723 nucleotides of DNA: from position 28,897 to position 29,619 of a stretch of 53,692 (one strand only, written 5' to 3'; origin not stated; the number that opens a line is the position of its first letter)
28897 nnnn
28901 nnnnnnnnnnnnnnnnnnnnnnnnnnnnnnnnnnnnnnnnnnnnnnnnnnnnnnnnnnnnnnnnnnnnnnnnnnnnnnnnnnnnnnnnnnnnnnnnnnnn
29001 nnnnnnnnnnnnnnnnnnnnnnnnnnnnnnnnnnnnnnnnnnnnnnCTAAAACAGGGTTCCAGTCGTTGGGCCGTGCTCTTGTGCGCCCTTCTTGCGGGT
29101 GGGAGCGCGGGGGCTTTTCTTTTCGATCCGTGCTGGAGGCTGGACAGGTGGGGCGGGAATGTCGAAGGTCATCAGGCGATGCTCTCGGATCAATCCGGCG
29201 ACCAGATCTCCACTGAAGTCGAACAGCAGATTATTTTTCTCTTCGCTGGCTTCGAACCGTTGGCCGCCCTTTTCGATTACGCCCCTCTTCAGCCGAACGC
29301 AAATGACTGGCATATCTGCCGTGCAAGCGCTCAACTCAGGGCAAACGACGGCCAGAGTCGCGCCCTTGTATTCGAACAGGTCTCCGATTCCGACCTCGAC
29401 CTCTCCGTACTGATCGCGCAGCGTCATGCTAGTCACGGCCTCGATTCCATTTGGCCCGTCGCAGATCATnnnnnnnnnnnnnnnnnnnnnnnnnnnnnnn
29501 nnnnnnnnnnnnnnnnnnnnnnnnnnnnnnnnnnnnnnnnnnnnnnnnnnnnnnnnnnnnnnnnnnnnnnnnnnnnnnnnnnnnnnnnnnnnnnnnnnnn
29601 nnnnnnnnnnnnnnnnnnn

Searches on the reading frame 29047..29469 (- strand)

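Call 19: search_protein_families(library=ncbifam, proteins=[window:29047-29469:-], max_evalue=10)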
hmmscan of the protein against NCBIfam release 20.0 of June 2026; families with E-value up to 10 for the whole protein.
window:29047-29469:- (140 aa): 1 family
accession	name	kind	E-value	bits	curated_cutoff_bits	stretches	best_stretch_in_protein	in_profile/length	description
TIGR01525.1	ATPase-IB_hvy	subfamily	0.2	10.5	346.25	1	43-92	210-262/560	heavy metal translocating P-type ATPase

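Call 67: search_protein_families(library=phrogs, proteins=[window:29047-29469:-], max_evalue=0.01)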
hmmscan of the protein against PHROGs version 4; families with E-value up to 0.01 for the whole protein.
window:29047-29469:- (140 aa): 0 families

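Call 78: search_protein_families(library=padloc, proteins=[window:29047-29469:-], max_evalue=0.01)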
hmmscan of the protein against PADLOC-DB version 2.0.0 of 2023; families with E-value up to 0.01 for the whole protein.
window:29047-29469:- (140 aa): 0 families

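Call 79: search_protein_families(library=pfam, proteins=[window:29047-29469:-], max_evalue=0.05)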
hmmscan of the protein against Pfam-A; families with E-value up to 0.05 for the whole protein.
window:29047-29469:- (140 aa): 0 families
